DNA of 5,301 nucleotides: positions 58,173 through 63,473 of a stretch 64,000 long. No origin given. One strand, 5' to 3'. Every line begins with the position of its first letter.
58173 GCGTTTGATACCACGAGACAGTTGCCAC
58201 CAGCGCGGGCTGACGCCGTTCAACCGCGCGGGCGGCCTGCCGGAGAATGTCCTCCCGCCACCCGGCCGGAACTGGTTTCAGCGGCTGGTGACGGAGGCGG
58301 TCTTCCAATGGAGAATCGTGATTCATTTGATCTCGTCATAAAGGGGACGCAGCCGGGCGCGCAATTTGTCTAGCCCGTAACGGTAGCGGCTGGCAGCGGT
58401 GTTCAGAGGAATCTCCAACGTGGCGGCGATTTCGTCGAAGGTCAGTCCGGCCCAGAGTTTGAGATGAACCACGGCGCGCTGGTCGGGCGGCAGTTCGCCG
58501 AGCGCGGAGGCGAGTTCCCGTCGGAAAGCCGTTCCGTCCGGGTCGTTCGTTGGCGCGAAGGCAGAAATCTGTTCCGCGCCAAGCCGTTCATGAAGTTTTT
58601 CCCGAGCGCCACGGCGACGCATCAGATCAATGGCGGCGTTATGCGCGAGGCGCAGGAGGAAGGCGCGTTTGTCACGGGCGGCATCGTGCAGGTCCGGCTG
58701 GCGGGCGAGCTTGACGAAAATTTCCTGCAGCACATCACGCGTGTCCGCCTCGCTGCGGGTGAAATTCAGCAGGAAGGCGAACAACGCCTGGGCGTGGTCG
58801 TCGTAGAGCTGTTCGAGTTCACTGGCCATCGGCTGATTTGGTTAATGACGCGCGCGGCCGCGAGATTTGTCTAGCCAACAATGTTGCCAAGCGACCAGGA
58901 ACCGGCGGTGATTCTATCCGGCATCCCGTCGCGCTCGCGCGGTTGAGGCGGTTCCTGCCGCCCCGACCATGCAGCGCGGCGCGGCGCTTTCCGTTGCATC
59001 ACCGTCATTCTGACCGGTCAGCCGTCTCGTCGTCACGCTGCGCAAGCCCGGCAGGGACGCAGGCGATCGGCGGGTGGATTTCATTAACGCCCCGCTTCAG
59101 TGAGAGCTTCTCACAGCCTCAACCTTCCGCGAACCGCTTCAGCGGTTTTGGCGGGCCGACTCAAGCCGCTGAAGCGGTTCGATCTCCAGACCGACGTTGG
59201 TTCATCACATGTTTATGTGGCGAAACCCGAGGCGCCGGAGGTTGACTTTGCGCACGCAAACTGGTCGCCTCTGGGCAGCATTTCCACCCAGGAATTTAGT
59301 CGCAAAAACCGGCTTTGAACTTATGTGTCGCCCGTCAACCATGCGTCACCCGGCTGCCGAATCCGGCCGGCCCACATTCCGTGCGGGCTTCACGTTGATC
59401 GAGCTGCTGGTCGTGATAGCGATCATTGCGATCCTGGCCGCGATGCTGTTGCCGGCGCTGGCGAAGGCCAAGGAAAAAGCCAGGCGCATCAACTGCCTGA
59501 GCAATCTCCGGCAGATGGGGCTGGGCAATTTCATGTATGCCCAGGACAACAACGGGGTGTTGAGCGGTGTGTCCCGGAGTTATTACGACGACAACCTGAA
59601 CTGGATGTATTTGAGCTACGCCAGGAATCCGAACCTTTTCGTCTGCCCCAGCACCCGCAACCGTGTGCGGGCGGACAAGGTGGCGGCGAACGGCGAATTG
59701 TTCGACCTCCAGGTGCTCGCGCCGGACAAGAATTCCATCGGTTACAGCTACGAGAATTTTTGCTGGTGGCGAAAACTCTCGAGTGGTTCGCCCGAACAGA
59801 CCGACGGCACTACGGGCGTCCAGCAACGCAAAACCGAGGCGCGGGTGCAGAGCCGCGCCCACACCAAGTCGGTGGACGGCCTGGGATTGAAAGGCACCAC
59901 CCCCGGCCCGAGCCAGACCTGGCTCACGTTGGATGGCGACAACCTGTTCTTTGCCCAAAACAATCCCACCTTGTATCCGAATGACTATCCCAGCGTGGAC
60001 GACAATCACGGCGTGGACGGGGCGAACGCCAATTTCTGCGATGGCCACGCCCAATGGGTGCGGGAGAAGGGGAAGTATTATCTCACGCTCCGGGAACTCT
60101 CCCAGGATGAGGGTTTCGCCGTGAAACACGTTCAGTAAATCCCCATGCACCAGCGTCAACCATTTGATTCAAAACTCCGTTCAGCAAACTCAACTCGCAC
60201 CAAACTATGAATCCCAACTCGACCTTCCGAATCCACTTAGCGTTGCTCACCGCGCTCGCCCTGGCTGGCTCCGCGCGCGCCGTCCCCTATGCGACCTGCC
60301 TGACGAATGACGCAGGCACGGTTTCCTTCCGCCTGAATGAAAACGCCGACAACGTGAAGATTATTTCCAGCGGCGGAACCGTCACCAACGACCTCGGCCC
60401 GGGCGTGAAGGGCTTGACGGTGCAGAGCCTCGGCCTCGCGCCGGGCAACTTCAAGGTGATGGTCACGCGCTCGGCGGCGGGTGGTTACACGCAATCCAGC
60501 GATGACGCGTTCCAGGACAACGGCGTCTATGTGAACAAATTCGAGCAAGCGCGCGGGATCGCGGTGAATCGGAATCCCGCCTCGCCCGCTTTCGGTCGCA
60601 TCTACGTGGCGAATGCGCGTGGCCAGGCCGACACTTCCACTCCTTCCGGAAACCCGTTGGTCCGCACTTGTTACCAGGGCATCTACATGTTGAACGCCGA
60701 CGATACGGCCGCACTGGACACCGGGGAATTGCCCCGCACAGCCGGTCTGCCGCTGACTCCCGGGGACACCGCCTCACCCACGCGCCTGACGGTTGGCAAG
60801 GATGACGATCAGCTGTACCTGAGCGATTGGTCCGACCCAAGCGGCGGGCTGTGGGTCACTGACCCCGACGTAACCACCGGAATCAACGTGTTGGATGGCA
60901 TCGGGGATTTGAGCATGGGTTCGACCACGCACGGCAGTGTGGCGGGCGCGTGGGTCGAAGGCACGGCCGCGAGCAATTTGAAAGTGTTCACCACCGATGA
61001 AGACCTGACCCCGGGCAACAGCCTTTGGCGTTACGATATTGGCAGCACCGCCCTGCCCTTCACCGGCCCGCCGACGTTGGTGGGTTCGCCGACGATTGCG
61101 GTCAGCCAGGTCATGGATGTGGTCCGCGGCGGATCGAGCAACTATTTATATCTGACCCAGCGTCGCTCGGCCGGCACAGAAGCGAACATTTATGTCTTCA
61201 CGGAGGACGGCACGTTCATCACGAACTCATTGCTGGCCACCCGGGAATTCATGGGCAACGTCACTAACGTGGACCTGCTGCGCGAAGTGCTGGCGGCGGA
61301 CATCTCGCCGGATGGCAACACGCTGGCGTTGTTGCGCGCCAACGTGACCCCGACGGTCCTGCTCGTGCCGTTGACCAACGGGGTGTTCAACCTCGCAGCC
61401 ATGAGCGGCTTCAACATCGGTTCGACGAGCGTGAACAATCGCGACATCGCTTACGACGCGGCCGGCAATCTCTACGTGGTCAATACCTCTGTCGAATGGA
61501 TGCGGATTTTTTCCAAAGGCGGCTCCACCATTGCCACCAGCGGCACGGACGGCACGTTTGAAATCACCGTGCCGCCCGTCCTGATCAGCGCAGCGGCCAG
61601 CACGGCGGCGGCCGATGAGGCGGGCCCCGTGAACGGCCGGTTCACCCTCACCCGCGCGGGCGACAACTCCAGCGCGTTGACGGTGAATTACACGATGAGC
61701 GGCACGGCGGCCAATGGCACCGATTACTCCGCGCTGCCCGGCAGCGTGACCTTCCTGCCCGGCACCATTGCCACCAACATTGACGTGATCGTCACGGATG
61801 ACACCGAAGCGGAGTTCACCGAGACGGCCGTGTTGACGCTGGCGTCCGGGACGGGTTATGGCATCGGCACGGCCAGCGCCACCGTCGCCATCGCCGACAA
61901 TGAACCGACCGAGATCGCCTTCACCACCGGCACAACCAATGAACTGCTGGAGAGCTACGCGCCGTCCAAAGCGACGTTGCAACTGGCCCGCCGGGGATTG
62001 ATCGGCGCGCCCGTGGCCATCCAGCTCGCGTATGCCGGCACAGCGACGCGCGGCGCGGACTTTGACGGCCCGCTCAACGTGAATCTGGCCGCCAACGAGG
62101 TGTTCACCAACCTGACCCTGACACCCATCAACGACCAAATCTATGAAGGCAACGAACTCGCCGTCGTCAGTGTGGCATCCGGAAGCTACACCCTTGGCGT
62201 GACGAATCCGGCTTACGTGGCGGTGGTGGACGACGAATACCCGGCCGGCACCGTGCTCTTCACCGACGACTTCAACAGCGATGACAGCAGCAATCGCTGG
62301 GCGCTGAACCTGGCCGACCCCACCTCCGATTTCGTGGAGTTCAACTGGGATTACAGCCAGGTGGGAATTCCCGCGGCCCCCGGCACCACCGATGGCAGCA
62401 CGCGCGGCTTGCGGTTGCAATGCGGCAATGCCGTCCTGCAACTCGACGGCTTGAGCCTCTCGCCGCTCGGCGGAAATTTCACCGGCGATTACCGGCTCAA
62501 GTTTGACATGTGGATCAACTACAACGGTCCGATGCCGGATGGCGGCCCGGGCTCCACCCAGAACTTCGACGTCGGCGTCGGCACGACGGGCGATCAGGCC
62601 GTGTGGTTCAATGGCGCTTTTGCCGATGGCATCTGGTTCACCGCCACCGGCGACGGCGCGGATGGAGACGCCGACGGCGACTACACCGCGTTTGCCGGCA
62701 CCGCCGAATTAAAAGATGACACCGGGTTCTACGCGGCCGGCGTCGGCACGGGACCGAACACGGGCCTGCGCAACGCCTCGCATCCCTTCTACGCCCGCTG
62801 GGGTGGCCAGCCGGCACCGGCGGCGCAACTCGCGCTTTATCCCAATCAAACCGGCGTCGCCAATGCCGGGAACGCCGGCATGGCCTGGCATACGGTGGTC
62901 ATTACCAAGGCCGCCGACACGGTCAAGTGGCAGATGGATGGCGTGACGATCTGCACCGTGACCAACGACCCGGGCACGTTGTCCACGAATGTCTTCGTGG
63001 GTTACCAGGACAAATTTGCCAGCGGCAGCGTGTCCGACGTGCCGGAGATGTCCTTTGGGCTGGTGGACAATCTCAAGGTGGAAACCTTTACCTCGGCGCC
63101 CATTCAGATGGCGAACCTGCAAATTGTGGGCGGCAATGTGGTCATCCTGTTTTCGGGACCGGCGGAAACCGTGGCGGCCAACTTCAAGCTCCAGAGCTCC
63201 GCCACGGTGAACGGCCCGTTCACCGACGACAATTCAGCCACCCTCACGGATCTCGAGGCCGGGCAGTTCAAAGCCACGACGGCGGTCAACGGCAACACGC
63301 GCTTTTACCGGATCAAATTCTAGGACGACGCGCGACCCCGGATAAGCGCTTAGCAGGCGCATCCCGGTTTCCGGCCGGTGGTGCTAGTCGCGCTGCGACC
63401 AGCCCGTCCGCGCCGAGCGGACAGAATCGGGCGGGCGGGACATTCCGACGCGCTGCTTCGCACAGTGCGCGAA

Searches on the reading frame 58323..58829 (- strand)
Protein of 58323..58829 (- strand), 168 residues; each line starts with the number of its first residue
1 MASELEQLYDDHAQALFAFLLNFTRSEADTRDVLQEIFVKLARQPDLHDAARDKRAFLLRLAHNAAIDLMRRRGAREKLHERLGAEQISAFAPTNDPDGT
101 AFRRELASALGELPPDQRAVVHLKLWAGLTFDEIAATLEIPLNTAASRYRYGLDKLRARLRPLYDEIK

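Call 23: search_protein_families(library=pfam, proteins=[window:58323-58829:-], max_evalue=0.01)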
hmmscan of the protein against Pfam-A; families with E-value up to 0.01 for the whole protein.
window:58323-58829:- (168 aa): 4 families
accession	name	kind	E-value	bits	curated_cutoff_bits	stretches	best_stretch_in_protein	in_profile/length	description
PF04542.20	Sigma70_r2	-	2.2e-11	43.8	24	1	8-74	1-69/71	Sigma-70 region 2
PF08281.18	Sigma70_r4_2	-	5.3e-11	42.4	25.7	1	104-156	2-54/54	Sigma-70, region 4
PF04545.22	Sigma70_r4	-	1.3e-10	41.1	24.1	1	109-158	1-50/50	Sigma-70, region 4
PF07638.17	Sigma70_ECF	-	6.4e-06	26.6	21.1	1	36-160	55-183/185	ECF sigma factor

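Call 29: find_encoding_contigs(protein=window:58323-58829:-, flank=10000, max_places=10)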
Protein window:58323-58829:- (168 aa): 6 contigs read that carry it; 6 places shown.
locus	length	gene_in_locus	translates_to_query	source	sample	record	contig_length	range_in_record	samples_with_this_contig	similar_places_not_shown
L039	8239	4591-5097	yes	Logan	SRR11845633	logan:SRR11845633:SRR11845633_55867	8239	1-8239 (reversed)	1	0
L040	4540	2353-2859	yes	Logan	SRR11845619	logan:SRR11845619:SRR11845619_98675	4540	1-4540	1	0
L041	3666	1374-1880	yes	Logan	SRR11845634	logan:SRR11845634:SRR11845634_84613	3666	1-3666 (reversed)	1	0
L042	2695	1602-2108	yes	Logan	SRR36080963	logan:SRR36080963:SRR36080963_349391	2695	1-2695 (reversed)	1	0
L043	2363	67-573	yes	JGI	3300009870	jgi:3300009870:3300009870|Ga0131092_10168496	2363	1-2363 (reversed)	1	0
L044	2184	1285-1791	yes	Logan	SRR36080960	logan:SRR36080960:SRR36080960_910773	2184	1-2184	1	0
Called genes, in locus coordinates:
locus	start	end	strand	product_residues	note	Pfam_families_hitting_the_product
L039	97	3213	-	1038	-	PF03160:Calx-beta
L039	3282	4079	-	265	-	PF07963:N_methyl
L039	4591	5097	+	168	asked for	PF07638:Sigma70_ECF (weak), PF04542:Sigma70_r2, PF08281:Sigma70_r4_2, PF04545:Sigma70_r4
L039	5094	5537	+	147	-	-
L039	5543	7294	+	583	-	-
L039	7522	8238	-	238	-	?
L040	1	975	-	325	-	?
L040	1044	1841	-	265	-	PF07963:N_methyl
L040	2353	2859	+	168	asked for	PF07638:Sigma70_ECF (weak), PF04542:Sigma70_r2, PF08281:Sigma70_r4_2, PF04545:Sigma70_r4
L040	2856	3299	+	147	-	-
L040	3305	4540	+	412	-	?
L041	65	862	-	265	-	PF07963:N_methyl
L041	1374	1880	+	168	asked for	PF07638:Sigma70_ECF (weak), PF04542:Sigma70_r2, PF08281:Sigma70_r4_2, PF04545:Sigma70_r4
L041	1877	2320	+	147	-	-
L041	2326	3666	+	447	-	?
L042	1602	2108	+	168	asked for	PF07638:Sigma70_ECF (weak), PF04542:Sigma70_r2, PF08281:Sigma70_r4_2, PF04545:Sigma70_r4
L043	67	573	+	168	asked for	PF07638:Sigma70_ECF (weak), PF04542:Sigma70_r2, PF08281:Sigma70_r4_2, PF04545:Sigma70_r4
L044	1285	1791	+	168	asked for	PF07638:Sigma70_ECF (weak), PF04542:Sigma70_r2, PF08281:Sigma70_r4_2, PF04545:Sigma70_r4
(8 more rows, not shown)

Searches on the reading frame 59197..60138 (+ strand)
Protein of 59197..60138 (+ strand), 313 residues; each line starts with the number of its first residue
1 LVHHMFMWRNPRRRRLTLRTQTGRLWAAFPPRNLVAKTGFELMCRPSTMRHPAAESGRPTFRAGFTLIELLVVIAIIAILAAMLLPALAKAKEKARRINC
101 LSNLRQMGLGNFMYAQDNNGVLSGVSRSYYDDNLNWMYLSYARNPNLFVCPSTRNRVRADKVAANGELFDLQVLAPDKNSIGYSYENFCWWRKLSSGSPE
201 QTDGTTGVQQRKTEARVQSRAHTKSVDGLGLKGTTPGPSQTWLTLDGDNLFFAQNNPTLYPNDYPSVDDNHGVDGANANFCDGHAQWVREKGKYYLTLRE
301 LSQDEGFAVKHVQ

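Call 23: search_protein_families(library=pfam, proteins=[window:59197-60138:+], max_evalue=0.01)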
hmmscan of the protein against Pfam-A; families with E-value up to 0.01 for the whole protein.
window:59197-60138:+ (313 aa): 2 families
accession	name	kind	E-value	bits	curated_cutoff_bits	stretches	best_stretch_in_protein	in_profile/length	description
PF07963.17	N_methyl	-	1.6e-07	31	21.2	1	62-85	4-27/27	Prokaryotic N-terminal methylation motif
PF07596.16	SBP_bac_10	-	9.1e-05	23.1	23.3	1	90-119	2-31/268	Protein of unknown function (DUF1559)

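Call 28: find_encoding_contigs(protein=window:59341-60138:+, flank=10000, max_places=10)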
Protein window:59341-60138:+ (265 aa): 4 contigs read that carry it; 4 places shown.
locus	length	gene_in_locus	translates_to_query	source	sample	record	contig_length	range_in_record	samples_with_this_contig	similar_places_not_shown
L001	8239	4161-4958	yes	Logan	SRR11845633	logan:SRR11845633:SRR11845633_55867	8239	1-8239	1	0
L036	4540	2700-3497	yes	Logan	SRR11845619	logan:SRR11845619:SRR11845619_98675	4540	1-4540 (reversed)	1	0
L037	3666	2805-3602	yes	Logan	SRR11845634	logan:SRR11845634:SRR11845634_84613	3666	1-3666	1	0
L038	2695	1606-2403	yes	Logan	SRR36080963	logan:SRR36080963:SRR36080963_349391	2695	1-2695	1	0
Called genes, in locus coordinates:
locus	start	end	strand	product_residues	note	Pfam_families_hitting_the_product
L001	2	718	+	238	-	?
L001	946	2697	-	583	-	-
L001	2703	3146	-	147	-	-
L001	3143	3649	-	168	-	PF07638:Sigma70_ECF (weak), PF04542:Sigma70_r2, PF08281:Sigma70_r4_2, PF04545:Sigma70_r4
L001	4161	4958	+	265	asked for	PF07963:N_methyl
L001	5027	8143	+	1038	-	PF03160:Calx-beta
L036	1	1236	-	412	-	?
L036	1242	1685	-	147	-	-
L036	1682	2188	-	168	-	PF07638:Sigma70_ECF (weak), PF04542:Sigma70_r2, PF08281:Sigma70_r4_2, PF04545:Sigma70_r4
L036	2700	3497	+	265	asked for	PF07963:N_methyl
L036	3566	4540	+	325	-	?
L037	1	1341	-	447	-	?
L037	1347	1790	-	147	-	-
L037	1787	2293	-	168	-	PF07638:Sigma70_ECF (weak), PF04542:Sigma70_r2, PF08281:Sigma70_r4_2, PF04545:Sigma70_r4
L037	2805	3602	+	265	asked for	PF07963:N_methyl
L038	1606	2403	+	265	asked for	PF07963:N_methyl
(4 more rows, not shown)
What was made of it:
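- All other contigs of this organism in public data are short (calls 28, 29).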

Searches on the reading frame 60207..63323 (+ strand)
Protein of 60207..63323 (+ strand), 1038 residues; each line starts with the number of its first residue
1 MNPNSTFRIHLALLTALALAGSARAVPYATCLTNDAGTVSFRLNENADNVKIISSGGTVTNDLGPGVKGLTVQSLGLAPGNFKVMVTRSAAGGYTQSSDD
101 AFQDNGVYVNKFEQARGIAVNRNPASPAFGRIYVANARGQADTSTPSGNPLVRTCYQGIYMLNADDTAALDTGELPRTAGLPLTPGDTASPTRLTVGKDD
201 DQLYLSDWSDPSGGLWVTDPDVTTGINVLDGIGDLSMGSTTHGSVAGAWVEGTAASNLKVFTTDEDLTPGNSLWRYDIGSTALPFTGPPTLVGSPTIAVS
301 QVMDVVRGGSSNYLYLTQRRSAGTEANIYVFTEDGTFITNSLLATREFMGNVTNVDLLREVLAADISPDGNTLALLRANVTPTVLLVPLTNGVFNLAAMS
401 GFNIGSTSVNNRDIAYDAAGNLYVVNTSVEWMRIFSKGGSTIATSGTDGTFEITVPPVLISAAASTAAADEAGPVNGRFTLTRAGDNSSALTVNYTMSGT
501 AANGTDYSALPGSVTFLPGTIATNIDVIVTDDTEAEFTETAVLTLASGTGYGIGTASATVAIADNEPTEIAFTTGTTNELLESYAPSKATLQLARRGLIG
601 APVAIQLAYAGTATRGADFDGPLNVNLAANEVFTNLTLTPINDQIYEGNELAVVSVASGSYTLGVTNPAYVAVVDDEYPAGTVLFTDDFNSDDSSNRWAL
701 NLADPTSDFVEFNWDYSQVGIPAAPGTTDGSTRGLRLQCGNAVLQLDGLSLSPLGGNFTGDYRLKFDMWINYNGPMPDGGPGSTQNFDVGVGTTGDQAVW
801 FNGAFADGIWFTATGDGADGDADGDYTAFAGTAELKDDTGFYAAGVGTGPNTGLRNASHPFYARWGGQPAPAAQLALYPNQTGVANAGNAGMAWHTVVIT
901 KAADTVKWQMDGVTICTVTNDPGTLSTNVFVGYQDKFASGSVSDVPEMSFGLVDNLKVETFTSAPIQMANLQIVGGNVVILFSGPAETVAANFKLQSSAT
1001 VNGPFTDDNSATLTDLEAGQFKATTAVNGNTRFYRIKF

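Call 10: find_encoding_contigs(protein=window:60207-63323:+, flank=10000, max_places=10)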
Protein window:60207-63323:+ (1038 aa): 1 contig read that carries it; 1 place shown.
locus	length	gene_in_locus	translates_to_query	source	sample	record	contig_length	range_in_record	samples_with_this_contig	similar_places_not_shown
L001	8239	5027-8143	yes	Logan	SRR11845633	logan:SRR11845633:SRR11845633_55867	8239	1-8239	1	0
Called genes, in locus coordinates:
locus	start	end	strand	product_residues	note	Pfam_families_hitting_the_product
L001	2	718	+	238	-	?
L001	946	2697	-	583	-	-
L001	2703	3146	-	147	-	-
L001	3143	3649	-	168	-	PF07638:Sigma70_ECF (weak), PF04542:Sigma70_r2, PF08281:Sigma70_r4_2, PF04545:Sigma70_r4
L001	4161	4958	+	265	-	PF07963:N_methyl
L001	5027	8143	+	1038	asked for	PF03160:Calx-beta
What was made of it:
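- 60207..63323 (+): Upstream gene (1038 aa, Calx-beta domain). The array starts 33 nt after its stop codon. The identical gene is on an independent Logan contig, L001 (call 10).
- Tried and rejected: Exact look-up of the upstream protein gave one 8.2-kb Logan contig that stops 33 nt into unit 1 (call 10).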

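Call 23: search_protein_families(library=pfam, proteins=[window:60207-63323:+], max_evalue=0.01)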
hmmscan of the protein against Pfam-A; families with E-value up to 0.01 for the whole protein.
window:60207-63323:+ (1038 aa): 1 family
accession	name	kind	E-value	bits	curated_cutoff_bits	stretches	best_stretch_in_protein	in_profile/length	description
PF03160.20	Calx-beta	-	7.9e-16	58.6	27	1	479-565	26-118/119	Calx-beta domain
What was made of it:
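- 60207..63323 (+): Pfam PF03160, E 7.9e-16 (call 23).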

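Call 24: find_related_loci(query=window:60207-63323:+, collection=genome_contigs, flank=10000)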
Query window:60207-63323:+ (1038 aa) in genome_contigs; peptide patterns used: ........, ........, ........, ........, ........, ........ (x = any residue, [..] = any of these).
59 stretches matched a pattern; 34 encode a relative of the query (tblastn E <= 1e-3); 34 distinct loci.
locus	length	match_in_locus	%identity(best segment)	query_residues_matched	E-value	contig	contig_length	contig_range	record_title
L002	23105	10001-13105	54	1-1038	0e+0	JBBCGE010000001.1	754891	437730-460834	MAG: Limisphaerales bacterium isolate bin.6 s10953.ctg010975l, whole genome shotgun sequence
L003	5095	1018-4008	43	4-1036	0e+0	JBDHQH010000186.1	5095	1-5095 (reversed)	MAG: Verrucomicrobiota bacterium isolate AS-MESO-3CA.215 NODE_65871_length_5095_cov_12.399562, whole genome shotgun sequ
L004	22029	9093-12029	43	24-1037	0e+0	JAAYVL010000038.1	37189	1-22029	MAG: Verrucomicrobia bacterium isolate AS27yjCOA_55 141602_AS27, whole genome shotgun sequence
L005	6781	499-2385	55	412-1037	0e+0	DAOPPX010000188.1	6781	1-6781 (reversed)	MAG TPA_asm: Verrucomicrobiota bacterium isolate AMR_MDS_1537 NODE_12388_length_6781_cov_41.603776, whole genome shotgun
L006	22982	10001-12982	43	11-1034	0e+0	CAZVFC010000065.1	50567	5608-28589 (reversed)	MAG TPA_asm: uncultured Verrucomicrobiota bacterium isolate binchicken_co66_227 genome assembly, contig: NODE_1223_lengt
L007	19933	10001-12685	37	456-1037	2e-82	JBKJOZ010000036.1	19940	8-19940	MAG: Limisphaerales bacterium isolate ant_bin.438 k117_5766095, whole genome shotgun sequence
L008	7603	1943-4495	32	455-1038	1e-63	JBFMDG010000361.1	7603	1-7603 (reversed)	MAG: Verrucomicrobiota bacterium isolate MAG213 MAG213_361, whole genome shotgun sequence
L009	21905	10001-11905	36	683-964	2e-43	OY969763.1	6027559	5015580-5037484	MAG: uncultured Verrucomicrobiae bacterium isolate MFD04967.bin.c.2 genome assembly, chromosome: 1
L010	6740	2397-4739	28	457-965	1e-33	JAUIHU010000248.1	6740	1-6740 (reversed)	MAG: Verrucomicrobiia bacterium isolate Co_bin.228 NODE_64363_length_6740_cov_0.936640, whole genome shotgun sequence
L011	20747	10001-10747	36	680-959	3e-30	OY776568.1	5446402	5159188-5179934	MAG: Phycisphaerae bacterium isolate 383648cc-b706-4f19-8acf-b8ba9176e0b9 genome assembly, chromosome: 1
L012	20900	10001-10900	31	658-959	6e-28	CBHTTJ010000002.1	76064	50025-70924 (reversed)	MAG TPA_asm: uncultured bacterium isolate ERR14722427_binner23_Refined_58 genome assembly, contig: ERZ27336822.148, whol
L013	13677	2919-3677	36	683-960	2e-27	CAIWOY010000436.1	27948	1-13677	MAG: uncultured Phycisphaerales bacterium isolate AlinenSedimentsCore3_bin-0378 genome assembly, contig: bin-0378:436/46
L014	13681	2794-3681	38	674-958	5e-39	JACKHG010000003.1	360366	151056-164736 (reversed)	MAG: Phycisphaerales bacterium isolate HK-STAS-PLAN-12 HK-STAS-PLAN-12_3, whole genome shotgun sequence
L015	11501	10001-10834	33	660-964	5e-26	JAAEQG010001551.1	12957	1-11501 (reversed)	MAG: bacterium isolate Gpa_12 GpaG_CONTIG5417870, whole genome shotgun sequence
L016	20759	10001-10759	36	683-960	1e-25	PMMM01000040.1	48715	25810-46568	MAG: Phycisphaerales bacterium isolate fen_1342 73.20100900_E1D.52_contig_2803, whole genome shotgun sequence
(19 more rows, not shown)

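Call 56: search_protein_families(library=pfam, proteins=[L126:2325-2849:-, L126:1878-2978:+, L126:2137-2508:+, L126:3045-3392:-], max_evalue=0.01)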
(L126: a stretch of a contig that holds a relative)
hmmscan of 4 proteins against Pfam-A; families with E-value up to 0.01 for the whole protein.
L126:2325-2849:- (174 aa): 0 families

L126:1878-2978:+ (366 aa): 0 families

L126:2137-2508:+ (123 aa): 0 families

L126:3045-3392:- (115 aa): 0 families
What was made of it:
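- Tried and rejected: Scans of the ORFs listed in L126 around the RAYT (the 366-aa ORF containing it and three others) gave nothing (call 56).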

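Call 61: search_protein_families(library=ncbifam, proteins=[L126:2505-2978:+], max_evalue=1)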
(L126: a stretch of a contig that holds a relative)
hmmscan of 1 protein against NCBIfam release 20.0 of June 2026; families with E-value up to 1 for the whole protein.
L126:2505-2978:+ (157 aa): 2 families
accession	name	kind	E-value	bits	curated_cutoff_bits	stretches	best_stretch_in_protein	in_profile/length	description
NF047646.1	REP_Tyr_transpos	equivalog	7.7e-28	97.2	80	1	21-144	9-145/146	REP-associated tyrosine transposase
NF033573.1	transpos_IS200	equivalog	0.011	15.9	55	1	66-100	53-86/126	IS200/IS605 family transposase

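Call 62: search_protein_families(library=pfam, proteins=[L126:2505-2978:+], max_evalue=10)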
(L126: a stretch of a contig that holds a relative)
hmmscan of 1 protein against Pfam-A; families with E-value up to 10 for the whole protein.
L126:2505-2978:+ (157 aa): 1 family
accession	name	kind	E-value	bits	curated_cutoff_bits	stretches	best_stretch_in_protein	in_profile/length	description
PF01797.21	Y1_Tnp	-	0.027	15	23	1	63-100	44-80/121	Transposase IS200 like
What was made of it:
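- Tried and rejected: The correctly delimited 157-aa protein matched NCBIfam clearly, but Pfam Y1_Tnp only weakly (calls 61, 62).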

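Call 63: search_solved_structures(query=L126:2505-2978:+, max_evalue=1, show_alignments=2)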
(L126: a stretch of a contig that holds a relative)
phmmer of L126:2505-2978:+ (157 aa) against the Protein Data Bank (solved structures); distinct sequences matched with E-value up to 1: 2.
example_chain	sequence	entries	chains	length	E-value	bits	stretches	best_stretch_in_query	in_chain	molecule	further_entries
4er8_A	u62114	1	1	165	1.2e-13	54.6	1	24-148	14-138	TnpArep for protein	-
5nue_A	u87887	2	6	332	0.22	14.6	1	27-91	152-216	Malate dehydrogenase 1, cytoplasmic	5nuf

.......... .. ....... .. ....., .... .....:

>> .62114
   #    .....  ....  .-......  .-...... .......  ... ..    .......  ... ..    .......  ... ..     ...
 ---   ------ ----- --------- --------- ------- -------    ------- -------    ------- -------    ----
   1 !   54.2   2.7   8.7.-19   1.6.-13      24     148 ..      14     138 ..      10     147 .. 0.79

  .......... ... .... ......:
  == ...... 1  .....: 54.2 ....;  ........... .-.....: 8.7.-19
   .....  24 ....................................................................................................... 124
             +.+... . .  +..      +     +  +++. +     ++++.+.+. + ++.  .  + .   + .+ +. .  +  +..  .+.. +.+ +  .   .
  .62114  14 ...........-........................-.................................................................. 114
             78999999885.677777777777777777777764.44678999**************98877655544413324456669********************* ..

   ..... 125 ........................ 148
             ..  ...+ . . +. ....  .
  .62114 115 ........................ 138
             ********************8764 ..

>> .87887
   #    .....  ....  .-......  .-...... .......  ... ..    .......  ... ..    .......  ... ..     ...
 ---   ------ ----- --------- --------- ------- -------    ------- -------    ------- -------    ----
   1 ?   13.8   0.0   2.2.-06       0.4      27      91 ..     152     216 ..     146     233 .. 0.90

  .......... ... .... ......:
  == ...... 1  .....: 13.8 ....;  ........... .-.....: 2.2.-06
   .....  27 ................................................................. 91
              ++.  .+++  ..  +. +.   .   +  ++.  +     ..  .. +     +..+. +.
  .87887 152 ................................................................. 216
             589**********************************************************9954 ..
